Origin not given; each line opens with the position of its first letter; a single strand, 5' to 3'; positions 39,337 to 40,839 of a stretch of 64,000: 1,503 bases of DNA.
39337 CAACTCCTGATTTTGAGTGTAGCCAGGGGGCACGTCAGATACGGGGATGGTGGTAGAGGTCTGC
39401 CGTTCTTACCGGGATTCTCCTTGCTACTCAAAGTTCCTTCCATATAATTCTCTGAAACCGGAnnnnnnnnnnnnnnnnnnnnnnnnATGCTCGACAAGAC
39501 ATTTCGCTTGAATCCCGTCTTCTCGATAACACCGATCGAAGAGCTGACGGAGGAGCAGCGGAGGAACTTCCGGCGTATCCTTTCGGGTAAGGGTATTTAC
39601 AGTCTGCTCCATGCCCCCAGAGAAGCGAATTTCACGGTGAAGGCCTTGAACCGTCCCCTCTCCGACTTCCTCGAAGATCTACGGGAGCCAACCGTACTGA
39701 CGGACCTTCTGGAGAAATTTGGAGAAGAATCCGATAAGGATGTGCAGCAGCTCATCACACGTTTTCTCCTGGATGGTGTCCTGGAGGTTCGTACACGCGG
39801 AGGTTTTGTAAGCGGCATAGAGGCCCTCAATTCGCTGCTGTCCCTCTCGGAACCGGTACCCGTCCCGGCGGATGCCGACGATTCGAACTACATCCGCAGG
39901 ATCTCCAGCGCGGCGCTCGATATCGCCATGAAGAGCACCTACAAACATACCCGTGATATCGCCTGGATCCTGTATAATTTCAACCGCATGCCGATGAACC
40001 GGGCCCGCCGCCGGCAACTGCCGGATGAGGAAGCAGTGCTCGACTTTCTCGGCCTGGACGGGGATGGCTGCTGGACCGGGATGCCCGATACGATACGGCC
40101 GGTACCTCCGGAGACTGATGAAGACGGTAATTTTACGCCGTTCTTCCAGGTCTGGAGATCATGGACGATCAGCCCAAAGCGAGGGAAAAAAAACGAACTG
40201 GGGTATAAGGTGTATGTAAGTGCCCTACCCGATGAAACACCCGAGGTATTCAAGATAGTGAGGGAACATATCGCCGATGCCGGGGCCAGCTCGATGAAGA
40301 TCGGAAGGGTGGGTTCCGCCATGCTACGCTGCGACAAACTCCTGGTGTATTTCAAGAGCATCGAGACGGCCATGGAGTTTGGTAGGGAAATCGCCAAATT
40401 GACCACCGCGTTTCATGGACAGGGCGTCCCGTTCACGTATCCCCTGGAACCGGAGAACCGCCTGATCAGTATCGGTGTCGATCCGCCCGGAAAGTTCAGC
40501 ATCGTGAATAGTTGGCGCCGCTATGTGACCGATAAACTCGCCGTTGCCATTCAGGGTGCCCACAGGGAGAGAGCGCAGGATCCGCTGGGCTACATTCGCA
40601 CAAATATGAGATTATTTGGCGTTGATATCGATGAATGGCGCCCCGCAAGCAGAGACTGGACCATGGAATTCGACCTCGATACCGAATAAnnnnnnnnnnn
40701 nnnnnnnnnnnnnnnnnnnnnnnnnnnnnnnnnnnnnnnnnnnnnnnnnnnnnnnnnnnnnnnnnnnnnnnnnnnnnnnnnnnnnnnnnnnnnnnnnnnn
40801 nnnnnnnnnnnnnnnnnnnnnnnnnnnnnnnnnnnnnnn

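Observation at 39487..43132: Split three-gene lanthionine synthetase: lyase-like unknown, Ser/Thr kinase, LanC-like cyclase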

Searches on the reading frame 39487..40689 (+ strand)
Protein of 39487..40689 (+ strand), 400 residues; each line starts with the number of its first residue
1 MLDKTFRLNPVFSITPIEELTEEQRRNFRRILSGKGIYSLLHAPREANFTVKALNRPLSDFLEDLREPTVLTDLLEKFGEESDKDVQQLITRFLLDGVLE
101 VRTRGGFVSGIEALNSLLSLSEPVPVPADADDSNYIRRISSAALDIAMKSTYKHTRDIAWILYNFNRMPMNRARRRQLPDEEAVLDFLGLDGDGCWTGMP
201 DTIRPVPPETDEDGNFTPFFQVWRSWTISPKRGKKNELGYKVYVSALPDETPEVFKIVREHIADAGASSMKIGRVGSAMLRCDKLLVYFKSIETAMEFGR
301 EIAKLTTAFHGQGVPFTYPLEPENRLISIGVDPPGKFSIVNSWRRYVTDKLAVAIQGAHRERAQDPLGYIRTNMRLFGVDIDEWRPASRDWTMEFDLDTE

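Call 3: search_protein_families(library=pfam, proteins=[window:39487-40689:+], max_evalue=0.1)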
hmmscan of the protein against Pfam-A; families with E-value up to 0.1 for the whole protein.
window:39487-40689:+ (400 aa): 1 family
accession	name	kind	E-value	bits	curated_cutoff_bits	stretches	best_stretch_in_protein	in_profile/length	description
PF25816.1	RamC_N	-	0.0054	16.7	27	1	227-267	23-63/191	RamC, N-terminal domain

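Call 4: search_protein_families(library=ncbifam, proteins=[window:39487-40689:+], max_evalue=0.1)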
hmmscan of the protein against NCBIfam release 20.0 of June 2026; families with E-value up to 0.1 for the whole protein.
window:39487-40689:+ (400 aa): 0 families

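Call 8: find_homologous_proteins(query=window:39487-40689:+, max_evalue=0.001)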
Query window:39487-40689:+ (400 aa): 37 proteins with E <= 0.001 among 6655 candidates.
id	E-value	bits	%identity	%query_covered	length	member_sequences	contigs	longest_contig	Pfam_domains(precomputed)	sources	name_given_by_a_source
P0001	2.7e-205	700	75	100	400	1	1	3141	-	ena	-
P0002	2.6e-167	575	62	100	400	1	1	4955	-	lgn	-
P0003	1.6e-164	566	61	100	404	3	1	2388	-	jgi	jgi:hypothetical protein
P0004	1.9e-158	546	60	99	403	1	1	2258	-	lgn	-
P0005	3.7e-158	545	60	99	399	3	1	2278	-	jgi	-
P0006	1.3e-155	536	59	99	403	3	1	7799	-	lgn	-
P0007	1.1e-153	530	59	99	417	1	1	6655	-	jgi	jgi:hypothetical protein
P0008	7.4e-152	524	58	100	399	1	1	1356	-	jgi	jgi:hypothetical protein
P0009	1.0e-151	524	57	100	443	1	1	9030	-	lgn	-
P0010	2.0e-148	513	56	99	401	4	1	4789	-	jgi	-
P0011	7.5e-133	461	58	85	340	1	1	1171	-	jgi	jgi:hypothetical protein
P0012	4.7e-118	413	47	100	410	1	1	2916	-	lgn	-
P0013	1.1e-111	392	44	100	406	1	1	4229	-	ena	-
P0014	6.1e-109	383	45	100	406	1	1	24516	-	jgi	-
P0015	9.6e-108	379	44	100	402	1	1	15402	-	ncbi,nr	ncbi:MAG: hypothetical protein GF417_01310 [Candidatus Latescibacteria bacterium]|nr:hypothetical pr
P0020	3.9e-50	189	33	98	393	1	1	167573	-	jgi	jgi:hypothetical protein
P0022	7.6e-34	135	31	97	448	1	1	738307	-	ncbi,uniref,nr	ncbi:hypothetical protein [Bailinhaonella thermotolerans]|uniref:Uncharacterized protein n=1 Tax=Bai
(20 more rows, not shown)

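Call 9: search_solved_structures(query=window:39487-40689:+, max_evalue=10, show_alignments=3)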
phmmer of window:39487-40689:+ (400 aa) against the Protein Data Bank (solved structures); distinct sequences matched with E-value up to 10: 10.
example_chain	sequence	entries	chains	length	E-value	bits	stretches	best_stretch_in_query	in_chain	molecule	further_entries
4i6l_A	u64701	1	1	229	0.0071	18.5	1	14-139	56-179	Ubiquitin thioesterase OTUB1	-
3von_A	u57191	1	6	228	0.0074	18.4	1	15-139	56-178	Ubiquitin thioesterase OTUB1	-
2zfy_A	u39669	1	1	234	0.0079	18.3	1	15-139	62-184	Ubiquitin thioesterase OTUB1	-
4ddg_A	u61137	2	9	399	0.014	17.5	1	15-138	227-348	Ubiquitin-conjugating enzyme E2 D2, Ubiquitin thioesterase OTUB1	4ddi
9q3a_D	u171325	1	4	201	0.045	15.9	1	43-150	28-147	Isoform p24 of Phosphoprotein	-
9n0q_B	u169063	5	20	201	0.045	15.9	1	43-150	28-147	P protein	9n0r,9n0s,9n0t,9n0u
9x1v_B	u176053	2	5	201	0.065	15.3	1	43-150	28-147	Phosphoprotein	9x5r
8bs7_A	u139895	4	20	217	0.08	15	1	43-150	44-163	Phosphoprotein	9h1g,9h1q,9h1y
7n87_A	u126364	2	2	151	0.48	12.5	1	33-74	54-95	ABC-type bacteriocin transporter | Peptidase C39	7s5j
8hdt_A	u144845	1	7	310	0.99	11.4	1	299-338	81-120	Major capsid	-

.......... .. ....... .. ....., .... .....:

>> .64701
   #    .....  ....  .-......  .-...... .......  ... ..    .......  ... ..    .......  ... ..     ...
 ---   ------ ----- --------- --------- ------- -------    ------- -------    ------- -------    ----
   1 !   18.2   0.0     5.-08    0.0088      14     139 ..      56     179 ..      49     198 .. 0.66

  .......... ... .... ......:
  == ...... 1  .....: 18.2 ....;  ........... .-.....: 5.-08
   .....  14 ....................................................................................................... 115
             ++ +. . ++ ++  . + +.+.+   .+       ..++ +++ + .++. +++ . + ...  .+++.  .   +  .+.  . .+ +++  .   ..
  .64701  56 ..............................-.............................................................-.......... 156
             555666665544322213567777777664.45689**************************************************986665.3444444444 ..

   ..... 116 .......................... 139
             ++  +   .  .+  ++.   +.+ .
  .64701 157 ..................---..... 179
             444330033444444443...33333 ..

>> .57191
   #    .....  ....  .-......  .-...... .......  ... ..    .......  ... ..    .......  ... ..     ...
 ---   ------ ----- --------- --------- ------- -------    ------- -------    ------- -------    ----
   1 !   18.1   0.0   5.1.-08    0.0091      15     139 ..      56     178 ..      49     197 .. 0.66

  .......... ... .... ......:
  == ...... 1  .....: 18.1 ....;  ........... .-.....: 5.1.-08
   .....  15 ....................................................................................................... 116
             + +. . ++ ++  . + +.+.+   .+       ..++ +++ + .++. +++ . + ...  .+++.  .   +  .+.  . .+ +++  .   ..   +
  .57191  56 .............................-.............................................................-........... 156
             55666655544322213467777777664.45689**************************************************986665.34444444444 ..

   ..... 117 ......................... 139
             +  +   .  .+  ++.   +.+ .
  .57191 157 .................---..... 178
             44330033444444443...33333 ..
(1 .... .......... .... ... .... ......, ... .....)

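Call 12: search_protein_families(library=pfam, alignment_id=A1, max_evalue=1)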
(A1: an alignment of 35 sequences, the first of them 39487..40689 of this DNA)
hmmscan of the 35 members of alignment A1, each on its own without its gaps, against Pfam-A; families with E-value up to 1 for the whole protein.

A. member 1, window:39487-40689:+ (400 aa): 1 family
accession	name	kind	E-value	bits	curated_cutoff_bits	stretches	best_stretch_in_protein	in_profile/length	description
PF25816.1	RamC_N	-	0.0054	16.7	27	1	227-267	23-63/191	RamC, N-terminal domain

B. families by the number of members that match (of 35 scanned): 13 families
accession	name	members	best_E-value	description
PF17914.6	HopA1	5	0.037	HopA1 effector protein family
PF21274.3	Rng_hyd_C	2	0.0085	Aromatic-ring hydroxylase, C-terminal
PF25816.1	RamC_N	1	0.0054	RamC, N-terminal domain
PF17648.7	Luciferase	1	0.094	Luciferase domain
PF21077.3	GDH_ACT3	1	0.15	Glutamate dehydrogenase, ACT3 domain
PF00392.27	GntR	1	0.18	Bacterial regulatory proteins, gntR family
PF24168.1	PB4_spike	1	0.18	Straight fiber protein PB4 spike domain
PF08468.16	MTS_N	1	0.19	Methyltransferase small domain N-terminal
PF00550.31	PP-binding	1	0.2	Phosphopantetheine attachment site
PF12973.13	Cupin_7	1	0.22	ChrR Cupin-like domain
PF07231.17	Hs1pro-1_N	1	0.23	Hs1pro-1 N-terminus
PF18026.6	Exog_C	1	0.24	Endo/exonuclease (EXOG) C-terminal domain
PF18896.5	SLT_3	1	0.31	Lysozyme like domain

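Call 17: find_encoding_contigs(protein=P0015, flank=7000, max_places=2)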
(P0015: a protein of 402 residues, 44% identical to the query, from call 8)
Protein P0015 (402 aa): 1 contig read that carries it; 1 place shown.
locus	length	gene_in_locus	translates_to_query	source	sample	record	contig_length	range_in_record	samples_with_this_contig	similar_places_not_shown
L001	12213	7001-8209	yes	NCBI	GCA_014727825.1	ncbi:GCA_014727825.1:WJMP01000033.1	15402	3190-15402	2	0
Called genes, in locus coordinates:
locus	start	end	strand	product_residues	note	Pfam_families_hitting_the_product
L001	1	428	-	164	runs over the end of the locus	-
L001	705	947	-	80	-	PF09413:DUF2007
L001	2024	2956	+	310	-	PF00890:FAD_binding_2 (weak), PF01266:DAO (faint), PF01946:Thi4 (faint), PF03486:HI0933_like (faint), PF07992:Pyr_redox_2, PF12831:FAD_oxidored (faint), PF13738:Pyr_redox_3, PF00070:Pyr_redox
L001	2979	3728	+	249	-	PF00106:adh_short, PF08659:KR, PF23441:SDR (weak), PF13561:adh_short_C2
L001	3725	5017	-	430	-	PF16217:M64_N, PF09471:Peptidase_M64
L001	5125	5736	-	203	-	PF00730:HhH-GPD, PF00633:HHH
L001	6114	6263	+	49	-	-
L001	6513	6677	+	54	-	-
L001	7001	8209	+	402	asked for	-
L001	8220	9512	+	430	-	PF07714:PK_Tyr_Ser-Thr, PF00069:Pkinase, PF01636:APH (faint), PF03109:ABC1 (weak)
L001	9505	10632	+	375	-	PF05147:LANC_like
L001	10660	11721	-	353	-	PF25917:BSH_RND (faint), PF25973:BSH_CzcB, PF26002:Beta-barrel_AprE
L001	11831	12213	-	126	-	PF00005:ABC_tran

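Call 18: find_encoding_contigs(protein=P0022, flank=7000, max_places=2)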
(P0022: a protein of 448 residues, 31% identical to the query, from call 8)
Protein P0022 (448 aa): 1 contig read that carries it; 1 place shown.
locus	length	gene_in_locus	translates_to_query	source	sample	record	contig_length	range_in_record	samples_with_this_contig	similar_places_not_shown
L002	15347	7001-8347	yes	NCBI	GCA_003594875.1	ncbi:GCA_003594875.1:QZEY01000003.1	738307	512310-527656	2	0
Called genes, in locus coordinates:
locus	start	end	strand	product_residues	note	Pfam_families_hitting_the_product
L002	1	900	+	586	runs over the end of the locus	PF00664:ABC_membrane, PF00005:ABC_tran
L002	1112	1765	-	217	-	PF00072:Response_reg, PF08281:Sigma70_r4_2 (faint), PF00196:GerE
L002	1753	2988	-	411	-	PF13796:Sensor, PF07730:HisKA_3, PF02518:HATPase_c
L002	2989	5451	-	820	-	PF02687:FtsX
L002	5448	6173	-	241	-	PF13191:AAA_16 (weak), PF00005:ABC_tran, PF13304:AAA_21 (faint)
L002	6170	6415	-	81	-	-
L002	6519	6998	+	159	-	-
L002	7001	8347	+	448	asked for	-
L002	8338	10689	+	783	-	PF00069:Pkinase, PF07714:PK_Tyr_Ser-Thr, PF03109:ABC1 (weak), PF01636:APH (weak), PF05147:LANC_like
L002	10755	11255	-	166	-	PF22381:Staph_reg_Sar_Rot, PF01047:MarR, PF12802:MarR_2, PF13463:HTH_27, PF13545:HTH_Crp_2 (weak), PF25213:HVO_A0261_N (weak), PF09339:HTH_IclR (weak), PF13412:HTH_24 (weak)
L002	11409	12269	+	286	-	PF01370:Epimerase (weak), PF02254:TrkA_N (weak), PF05368:NmrA, PF13460:NAD_binding_10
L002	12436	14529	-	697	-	PF00930:DPPIV_N, PF02129:Peptidase_S15, PF00326:Peptidase_S9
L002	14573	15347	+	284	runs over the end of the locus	PF02585:PIG-L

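Call 19: find_encoding_contigs(protein=P0020, flank=7000, max_places=2)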
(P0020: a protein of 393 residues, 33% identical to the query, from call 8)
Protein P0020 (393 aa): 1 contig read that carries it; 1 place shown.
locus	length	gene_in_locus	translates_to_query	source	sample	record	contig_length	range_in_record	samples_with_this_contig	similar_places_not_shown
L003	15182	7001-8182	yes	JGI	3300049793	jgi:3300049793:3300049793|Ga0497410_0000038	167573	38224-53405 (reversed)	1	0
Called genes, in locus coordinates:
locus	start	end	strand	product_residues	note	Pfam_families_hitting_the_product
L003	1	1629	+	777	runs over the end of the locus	PF01656:CbiA, PF13614:AAA_31 (faint), PF20720:nSTAND3 (faint), PF00437:T2SSE, PF27713:UCP018868 (weak)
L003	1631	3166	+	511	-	PF00482:T2SSF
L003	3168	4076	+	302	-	PF00482:T2SSF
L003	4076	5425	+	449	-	PF07719:TPR_2 (faint), PF13428:TPR_14 (faint), PF13432:TPR_16 (faint), PF14853:Fis1_TPR_C (faint), PF00515:TPR_1 (faint), PF13414:TPR_11 (faint)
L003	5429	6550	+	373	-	PF00672:HAMP (weak)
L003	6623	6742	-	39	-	-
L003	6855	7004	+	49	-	-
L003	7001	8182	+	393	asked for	-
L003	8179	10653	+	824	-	PF01636:APH (faint), PF00069:Pkinase, PF07714:PK_Tyr_Ser-Thr, PF05147:LANC_like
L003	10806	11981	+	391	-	PF05139:Erythro_esteras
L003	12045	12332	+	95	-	PF01817:CM_2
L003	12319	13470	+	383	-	PF00155:Aminotran_1_2, PF01212:Beta_elim_lyase, PF01041:DegT_DnrJ_EryC1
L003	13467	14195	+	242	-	PF03807:F420_oxidored (weak), PF02153:PDH_N, PF26213:TYRAAT1_C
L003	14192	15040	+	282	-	PF00800:PDT, PF01842:ACT (weak)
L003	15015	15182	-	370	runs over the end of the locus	PF00793:DAHP_synth_1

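Call 25: predict_structure(alignment_id=A1)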
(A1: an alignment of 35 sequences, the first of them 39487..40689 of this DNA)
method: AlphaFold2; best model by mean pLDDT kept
length: 400 residues; sequences in the alignment: 35
mean_pLDDT: 85.1   pTM: 0.73
mean pLDDT of the five models: 85.1, 84.9, 84.6, 84.1, 82.8
residues with pLDDT >= 90: 198; 70-90: 144; 50-70: 44; < 50: 14
segments of 3 or more residues with pLDDT < 50: 120-123, 394-400
pLDDT, mean of each block of 10 residues (from residue 1): 90 91 85 84 69 86 93 81 71 84 89 71 50 81 93 89 93 91 97 94 93 92 90 66 96 97 93 96 95 94 95 94 91 62 88 88 85 82 80 45
secondary structure, 60 per line:
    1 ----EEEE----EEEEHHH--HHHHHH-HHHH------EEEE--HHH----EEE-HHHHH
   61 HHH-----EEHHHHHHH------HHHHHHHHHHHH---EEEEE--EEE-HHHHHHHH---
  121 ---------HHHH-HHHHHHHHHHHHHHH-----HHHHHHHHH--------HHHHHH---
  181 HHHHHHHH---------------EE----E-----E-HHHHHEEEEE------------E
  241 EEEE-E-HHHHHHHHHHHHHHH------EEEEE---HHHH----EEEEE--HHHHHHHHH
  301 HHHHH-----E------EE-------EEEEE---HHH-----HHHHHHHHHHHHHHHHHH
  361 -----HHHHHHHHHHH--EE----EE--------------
elements in order: E5-8 E13-16 H22-27 H29-32 E39-42 E52-54 H56-63 H71-77 H84-95 E99-103 E106-108 H110-117 H130-133 H135-149 H155-163 H172-177 H181-188 H218-222 E223-227 E240-244 H248-262 E269-273 H277-280 E285-289 H292-305 E327-331 H343-360 H366-376

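Call 36: find_related_loci(query=A1, collection=genome_contigs, flank=6000)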
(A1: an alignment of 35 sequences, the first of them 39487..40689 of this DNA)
Query A1 (400 aa) in genome_contigs; peptide patterns used: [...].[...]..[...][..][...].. (x = any residue, [..] = any of these).
242 stretches matched a pattern; 196 encode a relative of the query (tblastn E <= 1e-3); the best 80 are kept; 80 distinct loci.
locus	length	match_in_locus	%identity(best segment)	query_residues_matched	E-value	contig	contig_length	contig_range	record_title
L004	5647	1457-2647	59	1-397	8e-162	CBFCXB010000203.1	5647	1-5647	MAG TPA_asm: uncultured bacterium isolate ERR13917544_metabat2_3 genome assembly, contig: ERZ26802894.3113, whole genome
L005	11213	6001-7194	44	1-398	3e-114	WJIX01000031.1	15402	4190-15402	MAG: bacterium isolate Bin_043 k141_663469, whole genome shotgun sequence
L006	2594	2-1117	42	30-400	5e-101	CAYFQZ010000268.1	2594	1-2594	MAG TPA_asm: uncultured Ignavibacteria bacterium isolate ERP108616_co1_151 genome assembly, contig: k119_588118, whole g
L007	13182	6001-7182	39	1-395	6e-95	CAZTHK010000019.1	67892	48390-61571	MAG TPA_asm: uncultured bacterium isolate SRP141376_co1_20 genome assembly, contig: NODE_1072_length_67892_cov_94.596577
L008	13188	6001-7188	41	1-398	1e-86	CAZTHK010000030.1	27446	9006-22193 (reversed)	MAG TPA_asm: uncultured bacterium isolate SRP141376_co1_20 genome assembly, contig: NODE_3963_length_27446_cov_93.478916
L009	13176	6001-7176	29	1-395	5e-45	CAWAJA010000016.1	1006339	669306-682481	MAG: uncultured Acidobacteriaceae bacterium isolate MFD02579.bin.2.7 genome assembly, contig: contig_4764, whole genome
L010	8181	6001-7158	30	1-390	1e-42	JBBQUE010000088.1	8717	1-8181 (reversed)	MAG: Bryobacterales bacterium isolate Co_metawrap_1886 Cmw_1886_k141_10349081_length_8717_cov_6.0000, whole genome shotg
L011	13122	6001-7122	31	6-391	3e-42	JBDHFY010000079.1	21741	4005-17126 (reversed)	MAG: Gemmatimonadota bacterium isolate M8-58_Bin_338 M8-58_Bin_338_scaffold_18146, whole genome shotgun sequence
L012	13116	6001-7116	30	3-392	4e-42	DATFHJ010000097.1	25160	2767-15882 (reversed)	MAG TPA_asm: Thermoanaerobaculia bacterium isolate SMAG_U8686 k141_558145, whole genome shotgun sequence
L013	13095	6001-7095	29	6-391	6e-41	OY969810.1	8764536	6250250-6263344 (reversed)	MAG: Bryobacterales bacterium isolate MFD04967.bin.c.1 genome assembly, chromosome: 1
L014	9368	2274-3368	28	6-391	1e-40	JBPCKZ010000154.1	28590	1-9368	MAG: Bryobacteraceae bacterium isolate TH_ant_mag_65 S1Ck127_4844584_flag_0_multi_17.7090_len_28590, whole genome shotgu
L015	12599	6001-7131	29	1-386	2e-40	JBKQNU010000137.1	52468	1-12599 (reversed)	MAG: Terracidiphilus sp. isolate LASCr2D2E2F__bin_48 LASCr2D2E2F_000000361698, whole genome shotgun sequence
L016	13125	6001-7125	27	5-392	8e-40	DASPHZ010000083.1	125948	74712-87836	MAG TPA_asm: Thermoanaerobaculia bacterium isolate SMAG_U11969 k141_1132786, whole genome shotgun sequence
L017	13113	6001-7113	30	6-387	2e-39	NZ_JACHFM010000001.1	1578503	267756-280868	Amaricoccus macauensis strain DSM 101730 Ga0415368_01, whole genome shotgun sequence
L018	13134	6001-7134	27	1-386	3e-39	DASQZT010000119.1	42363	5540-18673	MAG TPA_asm: Bryobacteraceae bacterium isolate SMAG_U11099 k141_410176, whole genome shotgun sequence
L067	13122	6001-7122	26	3-392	9e-33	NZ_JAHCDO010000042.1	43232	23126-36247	Bacillus pfraonensis strain 70b PA8B2_42, whole genome shotgun sequence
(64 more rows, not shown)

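Call 47: search_protein_families(library=ncbifam, proteins=[L067:7131-9551:+, L067:5938-7143:+], max_evalue=1)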
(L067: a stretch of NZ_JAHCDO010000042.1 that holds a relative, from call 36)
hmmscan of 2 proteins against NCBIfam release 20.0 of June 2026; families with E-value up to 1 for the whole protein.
L067:7131-9551:+ (806 aa): 24 families
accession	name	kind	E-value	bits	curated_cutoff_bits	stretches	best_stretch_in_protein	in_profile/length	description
NF038150.1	lanthi_synth_IV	equivalog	3.8e-45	154.5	650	2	130-492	190-549/851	class IV lanthionine synthetase LanL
NF033483.0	PknB_PASTA_kin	equivalog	3.9e-24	85.6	450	1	157-419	36-288/563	Stk1 family PASTA domain-containing Ser/Thr kinase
NF047741.1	antiphage_MADS6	equivalog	1.5e-21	76.6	460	2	234-418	303-479/612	methylation-associated defense system protein kinase MAD6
NF038151.1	lanthi_synth_III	equivalog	5.2e-21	74.7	575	2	161-347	253-439/833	class III lanthionine synthetase LanKC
TIGR03897.1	lanti_2_LanM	subfamily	1.4e-18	66.1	304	1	455-762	598-898/932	type 2 lanthipeptide synthetase LanM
NF052427.1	StpK7MSMEG_1200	equivalog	2.6e-14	52.6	900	1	155-414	34-286/601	serine/threonine protein kinase StpK7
NF033442.0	BREX_PglW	equivalog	2.4e-12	45.4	990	2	149-281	534-664/1391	BREX system serine/threonine kinase PglW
NF009651.0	PRK13184.1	equivalog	1.8e-10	39.4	839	1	232-400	119-291/932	serine/threonine-protein kinase PknD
NF011462.0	PRK14879.1-3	equivalog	1.6e-08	34.6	174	1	227-282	79-133/192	Kae1-associated kinase Bud32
TIGR03903.1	TOMM_kin_cyc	equivalog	2.9e-08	32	705.75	1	156-399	6-248/1267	TOMM system kinase/cyclase fusion protein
TIGR03724.2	arch_bud32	equivalog_domain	8.8e-08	31.9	125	1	203-282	70-136/193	KEOPS complex kinase/ATPase Bud32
TIGR01982.1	UbiB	equivalog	2.7e-06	26.2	487.55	1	197-276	228-302/436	2-polyprenylphenol 6-hydroxylase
NF043056.1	T4SS_LegK1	equivalog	1.3e-05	24.1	550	1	198-431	151-391/516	Dot/Icm T4SS effector kinase LegK1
NF007174.0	PRK09605.1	equivalog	3.3e-05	22.5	447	1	215-282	413-478/535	bifunctional N(6)-L-threonylcarbamoyladenine synthase/serine/threonine protein kinase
NF011464.0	PRK14879.1-7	equivalog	3.5e-05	23.6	246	1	174-281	54-153/221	Kae1-associated kinase Bud32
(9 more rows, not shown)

L067:5938-7143:+ (401 aa): 0 families
